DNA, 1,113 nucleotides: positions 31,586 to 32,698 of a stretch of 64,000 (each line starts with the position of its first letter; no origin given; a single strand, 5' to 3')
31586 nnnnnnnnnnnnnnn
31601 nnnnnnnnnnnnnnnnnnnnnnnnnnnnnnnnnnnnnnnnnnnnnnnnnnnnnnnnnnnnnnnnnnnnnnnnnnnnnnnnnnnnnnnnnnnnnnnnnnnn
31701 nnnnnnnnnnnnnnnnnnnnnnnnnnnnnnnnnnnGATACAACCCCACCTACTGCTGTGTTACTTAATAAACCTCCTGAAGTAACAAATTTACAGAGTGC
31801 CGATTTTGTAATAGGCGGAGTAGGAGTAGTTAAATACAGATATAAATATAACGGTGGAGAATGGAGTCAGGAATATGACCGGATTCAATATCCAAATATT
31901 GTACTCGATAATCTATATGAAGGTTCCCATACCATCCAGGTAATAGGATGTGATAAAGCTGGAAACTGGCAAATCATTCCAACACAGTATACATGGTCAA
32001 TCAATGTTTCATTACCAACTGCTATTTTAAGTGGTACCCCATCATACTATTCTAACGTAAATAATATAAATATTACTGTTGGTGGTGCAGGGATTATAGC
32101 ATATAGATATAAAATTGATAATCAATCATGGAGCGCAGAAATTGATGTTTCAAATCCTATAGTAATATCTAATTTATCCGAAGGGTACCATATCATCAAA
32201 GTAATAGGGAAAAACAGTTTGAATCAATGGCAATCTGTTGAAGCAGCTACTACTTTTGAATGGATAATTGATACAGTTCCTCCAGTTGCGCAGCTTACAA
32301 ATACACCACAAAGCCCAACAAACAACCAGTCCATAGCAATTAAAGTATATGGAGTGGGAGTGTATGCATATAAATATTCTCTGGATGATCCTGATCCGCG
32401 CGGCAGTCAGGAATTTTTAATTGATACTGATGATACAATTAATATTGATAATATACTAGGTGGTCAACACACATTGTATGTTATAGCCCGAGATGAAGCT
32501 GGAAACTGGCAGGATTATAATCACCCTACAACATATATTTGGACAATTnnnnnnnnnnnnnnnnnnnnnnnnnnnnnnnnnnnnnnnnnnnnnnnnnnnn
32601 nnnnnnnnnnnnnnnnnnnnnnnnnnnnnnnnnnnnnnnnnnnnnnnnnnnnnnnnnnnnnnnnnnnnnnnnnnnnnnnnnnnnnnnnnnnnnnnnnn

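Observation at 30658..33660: Eleven tandem ~90-aa repeats of an unrecognised beta-sandwich type in the second giant protein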

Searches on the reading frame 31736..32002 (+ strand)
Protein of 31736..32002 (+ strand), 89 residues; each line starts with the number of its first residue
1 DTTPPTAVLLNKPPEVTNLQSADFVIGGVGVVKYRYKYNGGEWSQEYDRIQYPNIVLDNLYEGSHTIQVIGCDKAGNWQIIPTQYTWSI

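Call 9: search_protein_families(library=pfam, proteins=[window:31736-32002:+], max_evalue=0.1)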
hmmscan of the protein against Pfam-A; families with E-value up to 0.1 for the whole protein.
window:31736-32002:+ (89 aa): 3 families
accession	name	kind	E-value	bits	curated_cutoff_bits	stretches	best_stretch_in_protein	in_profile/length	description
PF07495.19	Y_Y_Y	-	0.00021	21.5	26.6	1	33-80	9-55/65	Y_Y_Y domain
PF19077.6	Big_13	-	0.053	14.5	27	1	57-79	69-91/102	Bacterial Ig-like domain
PF16389.11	DUF4998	-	0.093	12.7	29.1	1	50-78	71-99/199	Domain of unknown function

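Call 11: search_protein_families(library=ncbifam, proteins=[window:31736-32002:+], max_evalue=0.1)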
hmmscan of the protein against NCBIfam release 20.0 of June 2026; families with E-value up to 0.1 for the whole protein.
window:31736-32002:+ (89 aa): 2 families
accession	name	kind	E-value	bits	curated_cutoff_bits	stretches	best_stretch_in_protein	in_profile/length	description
NF047446.1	barrel_OmpL47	domain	1.7e-05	25.1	40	1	18-77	8-57/68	OmpL47-type beta-barrel domain-containing protein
NF033510.3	Ca_tandemer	repeat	0.028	14.8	50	1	50-77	67-94/96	Ca2+-stabilized repeat-containing adhesin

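Call 14: search_solved_structures(query=A1, max_evalue=10, show_alignments=4)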
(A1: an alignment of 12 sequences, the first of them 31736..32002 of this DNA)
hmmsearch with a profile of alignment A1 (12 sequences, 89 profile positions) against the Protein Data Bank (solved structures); distinct sequences matched with E-value up to 10: 27.
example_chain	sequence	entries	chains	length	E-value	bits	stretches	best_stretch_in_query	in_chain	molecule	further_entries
6nz0_Z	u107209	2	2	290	1.3e-05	28.3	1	27-82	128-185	Dyslexia-associated protein KIAA0319-like protein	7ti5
2yn3_A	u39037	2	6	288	8.7e-05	25.7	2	58-78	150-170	PUTATIVE INNER MEMBRANE PROTEIN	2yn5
7kpn_Z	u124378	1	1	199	0.0011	22.1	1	27-82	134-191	Dyslexia-associated protein KIAA0319-like protein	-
6bt9_A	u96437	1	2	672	0.0089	19.2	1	9-78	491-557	Chitinase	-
4a2l_A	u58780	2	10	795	0.036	17.3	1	29-81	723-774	TWO-COMPONENT SYSTEM SENSOR HISTIDINE KINASE/RESPONSE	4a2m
6ihb_R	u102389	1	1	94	0.13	15.5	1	27-82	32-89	Dyslexia-associated protein KIAA0319-like protein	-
7wqp_R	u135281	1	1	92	0.13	15.5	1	27-82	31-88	Dyslexia-associated protein KIAA0319-like protein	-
7wjx_R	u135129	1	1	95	0.13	15.5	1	27-82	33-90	Dyslexia-associated protein KIAA0319-like protein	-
6jcq_R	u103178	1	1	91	0.13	15.4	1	27-82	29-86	Dyslexia-associated protein KIAA0319-like protein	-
1k85_A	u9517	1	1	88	0.18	15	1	30-84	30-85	CHITINASE A1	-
9p4n_R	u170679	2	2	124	0.23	14.7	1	27-82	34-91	Dyslexia-associated protein KIAA0319-like protein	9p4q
7tl3_A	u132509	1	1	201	0.31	14.3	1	41-71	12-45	DNA primase large subunit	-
7tl2_A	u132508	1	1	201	0.31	14.3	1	41-71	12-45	DNA primase large subunit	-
7tl4_A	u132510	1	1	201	0.31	14.3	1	41-71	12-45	DNA primase large subunit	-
6di6_A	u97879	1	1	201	0.37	14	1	41-70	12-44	DNA primase large subunit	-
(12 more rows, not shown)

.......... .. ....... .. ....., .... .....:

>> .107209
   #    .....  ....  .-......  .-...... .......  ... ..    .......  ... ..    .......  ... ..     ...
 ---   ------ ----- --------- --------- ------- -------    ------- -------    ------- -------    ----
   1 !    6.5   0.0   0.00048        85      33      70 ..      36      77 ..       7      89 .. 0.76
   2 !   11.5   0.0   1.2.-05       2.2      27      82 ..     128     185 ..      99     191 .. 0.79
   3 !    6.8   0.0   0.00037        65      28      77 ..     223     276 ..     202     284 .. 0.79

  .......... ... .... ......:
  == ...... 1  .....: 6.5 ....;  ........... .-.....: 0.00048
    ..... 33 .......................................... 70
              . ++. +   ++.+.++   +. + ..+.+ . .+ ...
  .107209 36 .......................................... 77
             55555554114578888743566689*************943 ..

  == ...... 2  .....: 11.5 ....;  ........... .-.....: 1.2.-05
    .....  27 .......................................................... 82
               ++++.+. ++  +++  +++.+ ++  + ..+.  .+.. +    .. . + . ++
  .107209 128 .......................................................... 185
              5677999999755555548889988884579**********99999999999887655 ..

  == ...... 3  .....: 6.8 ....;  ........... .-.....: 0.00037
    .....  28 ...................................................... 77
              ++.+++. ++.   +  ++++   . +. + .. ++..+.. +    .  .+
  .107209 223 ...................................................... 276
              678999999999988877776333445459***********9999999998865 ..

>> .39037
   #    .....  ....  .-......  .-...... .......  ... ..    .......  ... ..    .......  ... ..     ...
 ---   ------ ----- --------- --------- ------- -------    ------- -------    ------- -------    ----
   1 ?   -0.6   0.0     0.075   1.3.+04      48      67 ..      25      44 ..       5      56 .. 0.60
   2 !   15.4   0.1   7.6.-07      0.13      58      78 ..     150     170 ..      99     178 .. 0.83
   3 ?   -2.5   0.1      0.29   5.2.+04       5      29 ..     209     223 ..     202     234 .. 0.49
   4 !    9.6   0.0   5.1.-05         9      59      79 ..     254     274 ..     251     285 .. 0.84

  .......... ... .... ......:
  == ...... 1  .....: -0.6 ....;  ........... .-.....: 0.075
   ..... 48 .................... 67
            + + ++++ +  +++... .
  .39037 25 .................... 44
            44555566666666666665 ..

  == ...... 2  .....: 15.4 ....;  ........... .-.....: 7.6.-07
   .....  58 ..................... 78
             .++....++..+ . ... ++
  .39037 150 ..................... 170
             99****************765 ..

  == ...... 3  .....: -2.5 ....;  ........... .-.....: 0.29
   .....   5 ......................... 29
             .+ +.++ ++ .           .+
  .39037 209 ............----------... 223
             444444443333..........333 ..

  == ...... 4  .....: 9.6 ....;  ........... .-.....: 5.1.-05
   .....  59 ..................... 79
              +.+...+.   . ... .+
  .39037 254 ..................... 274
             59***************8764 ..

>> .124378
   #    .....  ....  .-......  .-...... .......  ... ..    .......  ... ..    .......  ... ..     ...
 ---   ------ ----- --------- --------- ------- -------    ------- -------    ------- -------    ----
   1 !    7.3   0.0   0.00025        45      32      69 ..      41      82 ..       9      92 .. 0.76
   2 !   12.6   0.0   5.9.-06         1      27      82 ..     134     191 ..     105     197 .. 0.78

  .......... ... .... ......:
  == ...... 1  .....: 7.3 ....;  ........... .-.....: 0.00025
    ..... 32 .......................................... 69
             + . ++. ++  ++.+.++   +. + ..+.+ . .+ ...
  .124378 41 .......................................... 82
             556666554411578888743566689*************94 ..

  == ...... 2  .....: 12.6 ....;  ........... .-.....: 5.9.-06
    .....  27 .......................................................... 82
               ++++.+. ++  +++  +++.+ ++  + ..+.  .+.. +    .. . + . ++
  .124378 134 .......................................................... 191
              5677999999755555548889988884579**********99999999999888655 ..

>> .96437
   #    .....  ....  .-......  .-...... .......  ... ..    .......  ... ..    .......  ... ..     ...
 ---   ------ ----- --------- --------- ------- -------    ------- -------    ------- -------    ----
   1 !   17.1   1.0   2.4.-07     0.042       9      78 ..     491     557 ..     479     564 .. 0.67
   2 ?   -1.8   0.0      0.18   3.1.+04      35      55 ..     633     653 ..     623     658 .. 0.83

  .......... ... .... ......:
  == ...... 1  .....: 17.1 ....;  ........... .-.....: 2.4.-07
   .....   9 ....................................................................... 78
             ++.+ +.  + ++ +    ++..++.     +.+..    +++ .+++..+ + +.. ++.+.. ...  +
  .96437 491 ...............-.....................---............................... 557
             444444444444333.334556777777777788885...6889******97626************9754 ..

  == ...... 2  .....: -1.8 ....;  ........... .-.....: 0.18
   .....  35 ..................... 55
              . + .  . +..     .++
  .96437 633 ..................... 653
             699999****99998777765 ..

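Call 23: search_protein_families(library=pfam, alignment_id=A2, max_evalue=0.01)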
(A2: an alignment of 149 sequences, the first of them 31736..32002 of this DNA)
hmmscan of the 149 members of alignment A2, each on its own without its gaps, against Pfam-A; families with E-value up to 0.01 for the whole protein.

A. member 1, window:31736-32002:+ (89 aa): 1 family
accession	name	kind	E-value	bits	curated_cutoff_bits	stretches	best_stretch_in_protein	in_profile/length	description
PF07495.19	Y_Y_Y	-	0.00021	21.5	26.6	1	33-80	9-55/65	Y_Y_Y domain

B. families by the number of members that match (of 149 scanned): 17 families
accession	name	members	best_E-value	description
PF19077.6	Big_13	48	1.3e-05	Bacterial Ig-like domain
PF07495.19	Y_Y_Y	41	2.7e-08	Y_Y_Y domain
PF00801.26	PKD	8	0.00066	PKD domain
PF22352.2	K319L-like_PKD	3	0.001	K319L-like, PKD domain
PF06832.18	BiPBP_C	2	0.00047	Penicillin-Binding Protein C-terminus Family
PF17957.7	Big_7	2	0.00076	Bacterial Ig domain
PF11797.14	WxLIP_HBD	2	0.0014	WxL Interacting Protein, host binding domain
PF13750.12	Big_3_3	2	0.0066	Bacterial Ig-like domain (group 3)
PF02012.26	BNR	2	0.0075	BNR/Asp-box repeat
PF09136.16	Glucodextran_B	1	0.00049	Glucodextranase, domain B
PF03640.20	Lipoprotein_15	1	0.0029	Secreted repeat of unknown function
PF22280.2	VtrC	1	0.0031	VtrC lipocalin-like domain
PF16656.11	Pur_ac_phosph_N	1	0.004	Purple acid Phosphatase, N-terminal domain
PF15418.12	DUF4625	1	0.0063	Domain of unknown function (DUF4625)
PF24421.1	Ig_J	1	0.0069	Tip attachment protein J, Ig-like domain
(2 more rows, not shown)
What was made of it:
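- On Pfam Big_13 (PF19077): 48 of 149 copies hit at E<=0.01 (call 23).
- On Pfam Y_Y_Y (PF07495): 41 of 149 copies hit at E<=0.01, best 2.7e-8 (call 23).
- Of 149 diverse copies, 48 hit Big_13 and 41 hit Y_Y_Y at E<=0.01, with a best value of 2.7e-8 (call 23).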

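Call 25: predict_structure(alignment_id=A2)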
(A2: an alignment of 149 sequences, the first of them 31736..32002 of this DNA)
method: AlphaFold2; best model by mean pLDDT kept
length: 89 residues; sequences in the alignment: 149
mean_pLDDT: 97.9   pTM: 0.86
mean pLDDT of the five models: 97.9, 97.9, 97.8, 97.7, 97.7
residues with pLDDT >= 90: 88; 70-90: 1; 50-70: 0; < 50: 0
segments of 3 or more residues with pLDDT < 50: none
pLDDT, mean of each block of 10 residues (from residue 1): 96 98 98 98 98 98 98 98 98
secondary structure, 60 per line:
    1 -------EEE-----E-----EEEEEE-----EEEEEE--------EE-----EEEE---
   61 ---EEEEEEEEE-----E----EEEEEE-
elements in order: E8-10 E22-27 E33-38 E54-57 E64-72 E83-88
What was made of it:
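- On E-set / Ig-like beta-sandwich superfamily: pLDDT 97.9, with six strands of 3 or more residues plus short bridges (call 25).
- AlphaFold2 pLDDT 97.9 (call 25).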

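Call 28: fold_search(model_id=the predicted structure, library=pdb)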
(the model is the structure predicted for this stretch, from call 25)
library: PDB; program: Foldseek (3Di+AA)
matches with E <= 10: 1486; with E <= 0.001: 3
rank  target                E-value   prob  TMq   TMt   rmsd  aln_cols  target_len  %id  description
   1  4a2m_C                5.9e-04  1.00  0.74  0.10   3.1       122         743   15  Structure of the periplasmic domain of the heparin and heparan sulphate sensing hybrid two component system BT4663 in  (released 2012-05-02)
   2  2yn3_D                7.8e-04  1.00  0.62  0.30   4.1        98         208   24  Structural insight into the giant calcium-binding adhesin SiiE: implications for the adhesion of Salmonella enterica t (released 2013-04-03)
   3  4a2m_A                8.2e-04  1.00  0.77  0.11   3.4       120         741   13  Structure of the periplasmic domain of the heparin and heparan sulphate sensing hybrid two component system BT4663 in  (released 2012-05-02)
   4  2jll                  1.0e-03  1.00  0.65  0.18   3.9        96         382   20  Crystal structure of NCAM2 IgIV-FN3II (released 2009-11-17)
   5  4a2m_D                1.1e-03  1.00  0.68  0.09   2.2        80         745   18  Structure of the periplasmic domain of the heparin and heparan sulphate sensing hybrid two component system BT4663 in  (released 2012-05-02)
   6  2yn3_A                1.3e-03  1.00  0.63  0.24   4.1        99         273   24  Structural insight into the giant calcium-binding adhesin SiiE: implications for the adhesion of Salmonella enterica t (released 2013-04-03)
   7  4a2m_B                1.4e-03  1.00  0.75  0.10   2.9       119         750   15  Structure of the periplasmic domain of the heparin and heparan sulphate sensing hybrid two component system BT4663 in  (released 2012-05-02)
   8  5jip_B                1.6e-03  1.00  0.66  0.22   3.4        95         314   17  Crystal structure of the Clostridium perfringens spore cortex lytic enzyme SleM (released 2016-08-10)
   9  4a2l_F                1.6e-03  1.00  0.66  0.09   1.9        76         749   18  Structure of the periplasmic domain of the heparin and heparan sulphate sensing hybrid two component system BT4663 in  (released 2012-05-02)
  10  3v9f_A                1.8e-03  1.00  0.72  0.10   4.2       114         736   14  Crystal Structure of the extracellular domain of the putative hybrid two component system BT3049 from B. thetaiotaomic (released 2012-03-14)
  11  5jip_A                2.0e-03  1.00  0.66  0.22   3.4        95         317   17  Crystal structure of the Clostridium perfringens spore cortex lytic enzyme SleM (released 2016-08-10)
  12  4a2l_D                2.3e-03  1.00  0.68  0.09   2.2        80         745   18  Structure of the periplasmic domain of the heparin and heparan sulphate sensing hybrid two component system BT4663 in  (released 2012-05-02)
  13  4a2l_A                2.4e-03  1.00  0.77  0.11   3.0       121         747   14  Structure of the periplasmic domain of the heparin and heparan sulphate sensing hybrid two component system BT4663 in  (released 2012-05-02)
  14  4jgu_A                2.4e-03  1.00  0.61  0.58   3.3        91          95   15  Crystal structure of Clostridium histolyticum ColH collagenase polycystic kidney-disease-like domain 2b at 1.4 Angstro (released 2014-03-05)
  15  7wqp_R                3.0e-03  1.00  0.63  0.61   4.6        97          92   16  Adeno-associated virus serotype PHP.eB in complex with AAVR (released 2022-06-15)
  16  2yn3_B                3.5e-03  1.00  0.63  0.26   4.0        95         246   25  Structural insight into the giant calcium-binding adhesin SiiE: implications for the adhesion of Salmonella enterica t (released 2013-04-03)
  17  2yn3_C                3.5e-03  1.00  0.63  0.23   4.2        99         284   24  Structural insight into the giant calcium-binding adhesin SiiE: implications for the adhesion of Salmonella enterica t (released 2013-04-03)
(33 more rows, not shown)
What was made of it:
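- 31736..32002 (+): Repeat 5 (aa 605-693), the copy that was modelled. AlphaFold2 pLDDT 97.9 (call 25); Foldseek top hits BT4663 Y_Y_Y domain and SiiE (call 28); Y_Y_Y 21.5 bits (call 9); OmpL47-type 25.1 bits (call 11)
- On Pfam Y_Y_Y (PF07495): Foldseek rank 1, TM 0.74-0.77, probability 1.00 (call 28).
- On E-set / Ig-like beta-sandwich superfamily: The top 50 PDB neighbours are nearly all Y_Y_Y, BIg, FN3 or PKD domains (call 28).
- Closest known: Y_Y_Y domain. Same: This is the best structural match (TM 0.74-0.77, call 28).
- Foldseek top hits are the BT4663 Y_Y_Y domain (TM 0.74-0.77), SiiE, NCAM FN3 and collagenase PKD (call 28). The fold is a textbook Ig-like sandwich with TM 0.74-0.77 to a solved Y_Y_Y domain (calls 25, 28).
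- Tried and rejected: New fold: rejected on the basis of the AlphaFold2 model and Foldseek search (calls 25, 28).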

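Call 29: search_solved_structures(query=A2, max_evalue=1, show_alignments=0)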
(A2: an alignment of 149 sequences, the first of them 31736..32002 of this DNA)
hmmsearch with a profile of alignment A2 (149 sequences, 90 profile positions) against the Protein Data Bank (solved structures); distinct sequences matched with E-value up to 1: 20.
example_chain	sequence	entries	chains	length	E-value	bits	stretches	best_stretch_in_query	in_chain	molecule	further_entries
2yn3_A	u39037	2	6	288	3.2e-08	36.6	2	15-86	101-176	PUTATIVE INNER MEMBRANE PROTEIN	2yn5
6nz0_Z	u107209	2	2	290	4.9e-06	29.6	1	26-84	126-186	Dyslexia-associated protein KIAA0319-like protein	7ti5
9c2d_S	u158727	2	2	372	0.00025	24.1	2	6-68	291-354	Tail protein | Putative tail protein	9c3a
7kpn_Z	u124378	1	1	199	0.00085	22.4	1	26-84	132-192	Dyslexia-associated protein KIAA0319-like protein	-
6bt9_A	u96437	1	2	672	0.0024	21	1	3-80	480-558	Chitinase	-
1k85_A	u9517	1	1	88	0.0054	19.8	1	15-86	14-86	CHITINASE A1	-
6e57_A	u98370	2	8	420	0.037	17.1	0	21-74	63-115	surface glycan binding protein B | Mixed-linkage glucan utilization locus (MLGUL) SGBP-B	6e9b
7wjx_R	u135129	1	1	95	0.04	17.1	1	18-84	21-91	Dyslexia-associated protein KIAA0319-like protein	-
6ihb_R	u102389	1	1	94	0.041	17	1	18-84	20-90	Dyslexia-associated protein KIAA0319-like protein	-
7wqp_R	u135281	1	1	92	0.045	16.9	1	26-84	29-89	Dyslexia-associated protein KIAA0319-like protein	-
9p4n_R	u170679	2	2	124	0.046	16.8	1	5-85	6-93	Dyslexia-associated protein KIAA0319-like protein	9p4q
6jcq_R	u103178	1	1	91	0.052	16.7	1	26-84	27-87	Dyslexia-associated protein KIAA0319-like protein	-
4a2l_A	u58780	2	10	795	0.082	16.1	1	28-84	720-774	TWO-COMPONENT SYSTEM SENSOR HISTIDINE KINASE/RESPONSE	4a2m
2c26_A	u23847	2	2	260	0.1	15.7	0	4-82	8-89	ENDOGLUCANASE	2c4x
9ncf_S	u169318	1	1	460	0.11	15.6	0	8-70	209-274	Immunoglobulin-like domain protein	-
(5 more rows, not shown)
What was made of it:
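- On Pfam Big_13 (PF19077): The A2 profile matches 2yn3 at E 3.2e-8, 36.6 bits, over profile positions 15-86 of 90 (call 29).
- The family profile matches SiiE 2yn3 at E 3.2e-8, a KIAA0319L PKD domain at 4.9e-6, and the Y_Y_Y region of BT4663 at 0.08 (call 29). The profile matches SiiE at E 3e-8 (call 29). The nearest sequence relative with a structure is the Ca2+-binding adhesin SiiE (calls 28, 29).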

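Call 45: search_protein_representatives(alignment_id=A2)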
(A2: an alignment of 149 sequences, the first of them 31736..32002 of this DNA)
Query: 149 sequences, 90 profile positions. Proteins with E-value up to 0.001 (for the whole library): 25466; up to 1e-10: 9855; up to 1e-30: 2070. The best 150 are listed.
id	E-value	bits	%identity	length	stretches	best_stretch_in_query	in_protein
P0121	0.0e+00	1732.8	-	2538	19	2-90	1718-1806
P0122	0.0e+00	1701.4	-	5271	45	2-90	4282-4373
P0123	0.0e+00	1335.8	-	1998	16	2-90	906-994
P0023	0.0e+00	1319.7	-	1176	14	2-90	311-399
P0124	0.0e+00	1261.3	-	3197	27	2-89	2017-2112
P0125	0.0e+00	1164.3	-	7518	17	2-90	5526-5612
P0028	0.0e+00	1149.6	-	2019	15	2-89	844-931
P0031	0.0e+00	1095.2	-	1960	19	2-90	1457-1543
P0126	0.0e+00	1041.8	-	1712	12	2-90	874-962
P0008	0.0e+00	1036.3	-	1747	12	2-90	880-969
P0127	0.0e+00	1010.3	-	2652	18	2-90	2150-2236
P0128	1.1e-288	948.3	-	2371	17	2-89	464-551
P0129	7.3e-286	939.3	-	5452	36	1-90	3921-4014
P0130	1.1e-276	909.9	-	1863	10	2-90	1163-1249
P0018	2.9e-276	908.5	-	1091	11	4-90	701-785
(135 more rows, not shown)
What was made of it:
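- The branch is large: 25,466 / 9,855 / 2,070 cluster representatives at E<=1e-3 / 1e-10 / 1e-30, with up to ~51 copies per protein (call 45).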

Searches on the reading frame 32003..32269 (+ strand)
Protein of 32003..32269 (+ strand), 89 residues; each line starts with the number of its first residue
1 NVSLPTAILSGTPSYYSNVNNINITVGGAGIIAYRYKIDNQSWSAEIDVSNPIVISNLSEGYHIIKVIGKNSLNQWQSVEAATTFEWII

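Call 9: search_protein_families(library=pfam, proteins=[window:32003-32269:+], max_evalue=0.1)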
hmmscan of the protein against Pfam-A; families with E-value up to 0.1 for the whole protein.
window:32003-32269:+ (89 aa): 2 families
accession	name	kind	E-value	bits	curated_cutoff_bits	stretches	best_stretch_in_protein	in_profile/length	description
PF07495.19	Y_Y_Y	-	0.00031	21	26.6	1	32-85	8-62/65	Y_Y_Y domain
PF22280.2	VtrC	-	0.0031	18.4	27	1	10-67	58-114/126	VtrC lipocalin-like domain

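Call 11: search_protein_families(library=ncbifam, proteins=[window:32003-32269:+], max_evalue=0.1)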
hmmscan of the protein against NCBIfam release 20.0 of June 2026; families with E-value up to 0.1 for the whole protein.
window:32003-32269:+ (89 aa): 3 families
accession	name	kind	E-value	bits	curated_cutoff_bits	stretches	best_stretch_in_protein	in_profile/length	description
NF002827.0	PRK03002.1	equivalog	0.023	13.7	343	1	48-80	206-235/285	peptidylprolyl isomerase PrsA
NF002824.0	PRK02998.1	subfamily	0.085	12.2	360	1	48-80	204-233/283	peptidylprolyl isomerase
TIGR02730.1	carot_isom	equivalog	0.097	11.5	586.9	0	49-80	352-385/493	carotenoid isomerase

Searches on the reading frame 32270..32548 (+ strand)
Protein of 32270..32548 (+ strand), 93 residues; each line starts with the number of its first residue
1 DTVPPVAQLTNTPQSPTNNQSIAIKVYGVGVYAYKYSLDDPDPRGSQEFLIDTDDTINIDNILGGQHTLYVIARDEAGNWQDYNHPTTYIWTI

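Call 9: search_protein_families(library=pfam, proteins=[window:32270-32548:+], max_evalue=0.1)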
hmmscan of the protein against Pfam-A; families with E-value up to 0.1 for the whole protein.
window:32270-32548:+ (93 aa): 1 family
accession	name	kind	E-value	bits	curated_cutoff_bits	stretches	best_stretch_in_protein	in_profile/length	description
PF19077.6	Big_13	-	0.06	14.3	27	0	62-84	72-94/102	Bacterial Ig-like domain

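Call 11: search_protein_families(library=ncbifam, proteins=[window:32270-32548:+], max_evalue=0.1)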
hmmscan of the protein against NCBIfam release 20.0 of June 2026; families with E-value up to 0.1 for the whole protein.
window:32270-32548:+ (93 aa): 1 family
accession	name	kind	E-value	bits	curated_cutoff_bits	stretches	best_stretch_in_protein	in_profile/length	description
NF047446.1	barrel_OmpL47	domain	0.021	15.3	40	0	29-80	16-58/68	OmpL47-type beta-barrel domain-containing protein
